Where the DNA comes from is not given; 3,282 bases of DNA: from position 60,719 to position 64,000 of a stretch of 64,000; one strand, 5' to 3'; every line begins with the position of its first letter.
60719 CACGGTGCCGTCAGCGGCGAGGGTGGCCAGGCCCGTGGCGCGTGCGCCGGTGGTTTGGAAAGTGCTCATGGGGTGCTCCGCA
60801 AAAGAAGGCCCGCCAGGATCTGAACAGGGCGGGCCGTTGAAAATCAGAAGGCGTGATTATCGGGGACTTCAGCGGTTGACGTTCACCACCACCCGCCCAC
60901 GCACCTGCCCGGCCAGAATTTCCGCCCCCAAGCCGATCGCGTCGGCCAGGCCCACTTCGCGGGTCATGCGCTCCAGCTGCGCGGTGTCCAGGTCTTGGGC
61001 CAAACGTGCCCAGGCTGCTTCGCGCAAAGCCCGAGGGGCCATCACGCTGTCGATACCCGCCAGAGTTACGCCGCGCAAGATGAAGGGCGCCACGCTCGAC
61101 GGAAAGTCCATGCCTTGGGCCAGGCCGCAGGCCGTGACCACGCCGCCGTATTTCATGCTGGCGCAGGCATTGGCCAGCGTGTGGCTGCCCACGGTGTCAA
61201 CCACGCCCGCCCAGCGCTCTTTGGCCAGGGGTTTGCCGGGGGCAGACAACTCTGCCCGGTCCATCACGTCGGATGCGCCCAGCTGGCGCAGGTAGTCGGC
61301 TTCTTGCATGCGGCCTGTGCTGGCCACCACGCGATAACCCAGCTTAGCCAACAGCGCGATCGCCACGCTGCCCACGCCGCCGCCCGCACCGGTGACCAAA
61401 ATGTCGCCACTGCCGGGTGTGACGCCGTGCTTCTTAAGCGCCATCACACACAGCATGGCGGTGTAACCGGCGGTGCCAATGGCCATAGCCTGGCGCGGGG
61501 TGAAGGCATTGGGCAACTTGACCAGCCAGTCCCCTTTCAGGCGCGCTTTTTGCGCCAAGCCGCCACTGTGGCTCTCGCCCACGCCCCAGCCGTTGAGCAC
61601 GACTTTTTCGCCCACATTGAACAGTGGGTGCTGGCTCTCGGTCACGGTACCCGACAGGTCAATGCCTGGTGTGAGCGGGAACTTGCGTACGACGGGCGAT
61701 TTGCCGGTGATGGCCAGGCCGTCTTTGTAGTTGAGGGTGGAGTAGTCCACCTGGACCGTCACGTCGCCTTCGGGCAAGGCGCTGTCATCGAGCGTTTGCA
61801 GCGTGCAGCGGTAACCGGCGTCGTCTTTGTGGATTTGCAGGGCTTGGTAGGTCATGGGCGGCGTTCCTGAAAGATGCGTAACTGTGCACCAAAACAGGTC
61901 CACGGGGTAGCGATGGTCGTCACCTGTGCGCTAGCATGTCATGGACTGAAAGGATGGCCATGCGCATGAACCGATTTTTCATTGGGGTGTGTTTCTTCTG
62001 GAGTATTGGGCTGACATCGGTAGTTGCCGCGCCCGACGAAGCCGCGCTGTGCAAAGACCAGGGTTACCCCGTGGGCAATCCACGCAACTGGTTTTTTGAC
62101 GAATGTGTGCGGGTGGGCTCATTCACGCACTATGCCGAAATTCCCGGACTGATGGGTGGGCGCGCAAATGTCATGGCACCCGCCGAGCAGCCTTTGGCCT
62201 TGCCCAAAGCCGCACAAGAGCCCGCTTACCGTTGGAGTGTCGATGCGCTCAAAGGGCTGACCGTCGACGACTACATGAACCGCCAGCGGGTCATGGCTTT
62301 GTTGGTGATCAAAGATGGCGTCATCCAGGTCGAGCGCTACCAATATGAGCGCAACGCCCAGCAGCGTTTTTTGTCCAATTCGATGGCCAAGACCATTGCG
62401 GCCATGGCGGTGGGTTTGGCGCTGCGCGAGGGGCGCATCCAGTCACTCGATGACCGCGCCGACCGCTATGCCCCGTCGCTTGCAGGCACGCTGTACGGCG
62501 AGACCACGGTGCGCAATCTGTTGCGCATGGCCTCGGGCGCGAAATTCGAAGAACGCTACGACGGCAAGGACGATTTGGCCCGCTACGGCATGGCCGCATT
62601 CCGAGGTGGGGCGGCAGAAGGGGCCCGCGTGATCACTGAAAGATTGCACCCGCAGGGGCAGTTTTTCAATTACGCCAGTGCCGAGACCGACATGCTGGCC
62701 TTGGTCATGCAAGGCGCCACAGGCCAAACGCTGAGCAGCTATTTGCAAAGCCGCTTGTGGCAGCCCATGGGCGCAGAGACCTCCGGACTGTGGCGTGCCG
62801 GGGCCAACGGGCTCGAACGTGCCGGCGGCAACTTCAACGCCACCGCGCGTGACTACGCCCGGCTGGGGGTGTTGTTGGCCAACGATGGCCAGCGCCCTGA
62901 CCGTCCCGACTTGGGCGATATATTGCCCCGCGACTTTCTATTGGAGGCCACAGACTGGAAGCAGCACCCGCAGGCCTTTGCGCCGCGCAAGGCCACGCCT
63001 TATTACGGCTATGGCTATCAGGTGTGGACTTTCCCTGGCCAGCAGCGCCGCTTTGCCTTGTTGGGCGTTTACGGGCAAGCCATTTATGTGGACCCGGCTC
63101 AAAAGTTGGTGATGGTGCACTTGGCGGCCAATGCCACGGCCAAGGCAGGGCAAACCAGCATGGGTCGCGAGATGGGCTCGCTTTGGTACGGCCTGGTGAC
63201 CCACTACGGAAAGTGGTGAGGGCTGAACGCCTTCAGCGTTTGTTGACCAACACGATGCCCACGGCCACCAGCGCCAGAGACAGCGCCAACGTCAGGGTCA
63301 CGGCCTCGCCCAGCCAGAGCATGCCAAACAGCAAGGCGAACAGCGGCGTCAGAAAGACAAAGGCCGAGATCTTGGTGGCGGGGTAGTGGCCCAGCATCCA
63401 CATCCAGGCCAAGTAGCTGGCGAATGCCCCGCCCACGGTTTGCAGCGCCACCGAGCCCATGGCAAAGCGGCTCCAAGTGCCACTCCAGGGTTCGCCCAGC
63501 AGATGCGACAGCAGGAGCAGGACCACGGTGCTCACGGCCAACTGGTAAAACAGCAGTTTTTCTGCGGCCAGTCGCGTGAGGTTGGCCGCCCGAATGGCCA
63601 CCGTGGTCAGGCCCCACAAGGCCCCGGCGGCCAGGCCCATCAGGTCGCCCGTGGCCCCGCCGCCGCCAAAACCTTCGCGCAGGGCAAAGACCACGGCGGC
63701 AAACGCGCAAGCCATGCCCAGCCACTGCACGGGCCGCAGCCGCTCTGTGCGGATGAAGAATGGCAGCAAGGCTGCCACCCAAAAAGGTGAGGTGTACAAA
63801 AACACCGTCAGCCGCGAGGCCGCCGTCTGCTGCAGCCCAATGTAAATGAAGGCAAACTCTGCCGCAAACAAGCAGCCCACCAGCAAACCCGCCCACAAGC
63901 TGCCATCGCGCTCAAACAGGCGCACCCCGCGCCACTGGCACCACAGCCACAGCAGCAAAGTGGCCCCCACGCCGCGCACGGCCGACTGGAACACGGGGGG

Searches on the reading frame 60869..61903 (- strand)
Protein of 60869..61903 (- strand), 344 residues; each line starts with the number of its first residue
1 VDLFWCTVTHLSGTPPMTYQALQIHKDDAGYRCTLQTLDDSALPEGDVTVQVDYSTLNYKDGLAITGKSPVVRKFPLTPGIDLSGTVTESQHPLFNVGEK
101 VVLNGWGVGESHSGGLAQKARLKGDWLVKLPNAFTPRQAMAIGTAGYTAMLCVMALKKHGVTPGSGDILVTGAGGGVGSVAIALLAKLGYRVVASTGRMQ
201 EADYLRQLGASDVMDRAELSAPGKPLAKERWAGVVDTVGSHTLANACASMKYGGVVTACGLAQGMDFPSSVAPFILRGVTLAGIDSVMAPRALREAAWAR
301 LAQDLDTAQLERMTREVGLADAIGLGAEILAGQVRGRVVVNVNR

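Call 38: search_protein_families(library=pfam, proteins=[window:60869-61903:-], max_evalue=0.001)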
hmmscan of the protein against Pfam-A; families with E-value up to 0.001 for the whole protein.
window:60869-61903:- (344 aa): 2 families
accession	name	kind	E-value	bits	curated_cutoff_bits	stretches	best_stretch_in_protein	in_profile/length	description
PF00107.32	ADH_zinc_N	-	2.2e-15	57.2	31.8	1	176-298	1-124/129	Zinc-binding dehydrogenase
PF08240.17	ADH_N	-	1.9e-10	41.3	23.5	1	45-131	2-103/104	Alcohol dehydrogenase GroES-like domain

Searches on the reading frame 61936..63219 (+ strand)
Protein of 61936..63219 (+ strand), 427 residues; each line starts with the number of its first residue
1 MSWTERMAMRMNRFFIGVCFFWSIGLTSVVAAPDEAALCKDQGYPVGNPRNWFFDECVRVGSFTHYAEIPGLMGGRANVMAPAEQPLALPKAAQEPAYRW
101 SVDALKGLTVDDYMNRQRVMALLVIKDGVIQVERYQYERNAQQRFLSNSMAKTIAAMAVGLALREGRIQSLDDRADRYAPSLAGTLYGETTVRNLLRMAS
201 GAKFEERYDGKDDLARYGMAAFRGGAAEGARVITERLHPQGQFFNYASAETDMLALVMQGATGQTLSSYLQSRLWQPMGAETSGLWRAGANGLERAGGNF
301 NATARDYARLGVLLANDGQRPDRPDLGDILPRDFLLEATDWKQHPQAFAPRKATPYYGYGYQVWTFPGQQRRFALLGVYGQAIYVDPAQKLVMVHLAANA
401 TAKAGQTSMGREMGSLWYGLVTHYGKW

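Call 38: search_protein_families(library=pfam, proteins=[window:61936-63219:+], max_evalue=0.001)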
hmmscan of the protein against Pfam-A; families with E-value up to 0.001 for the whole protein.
window:61936-63219:+ (427 aa): 1 family
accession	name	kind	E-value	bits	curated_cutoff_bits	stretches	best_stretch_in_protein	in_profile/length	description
PF00144.29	Beta-lactamase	-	6.9e-33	114.6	27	1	111-397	6-308/329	Beta-lactamase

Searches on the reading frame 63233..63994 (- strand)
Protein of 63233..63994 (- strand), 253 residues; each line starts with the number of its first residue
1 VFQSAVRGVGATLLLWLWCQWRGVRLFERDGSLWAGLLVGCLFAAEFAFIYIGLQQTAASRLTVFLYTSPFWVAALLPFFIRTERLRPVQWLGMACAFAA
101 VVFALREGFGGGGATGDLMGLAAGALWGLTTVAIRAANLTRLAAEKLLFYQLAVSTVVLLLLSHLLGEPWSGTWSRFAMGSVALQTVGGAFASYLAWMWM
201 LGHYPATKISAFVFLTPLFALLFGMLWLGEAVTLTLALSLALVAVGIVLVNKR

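Call 38: search_protein_families(library=pfam, proteins=[window:63233-63994:-], max_evalue=0.001)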
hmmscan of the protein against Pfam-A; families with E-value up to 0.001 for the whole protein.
window:63233-63994:- (253 aa): 1 family
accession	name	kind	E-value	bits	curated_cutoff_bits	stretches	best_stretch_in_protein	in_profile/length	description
PF00892.27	EamA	-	8.2e-27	94.6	28.2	2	115-251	2-134/135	EamA-like transporter family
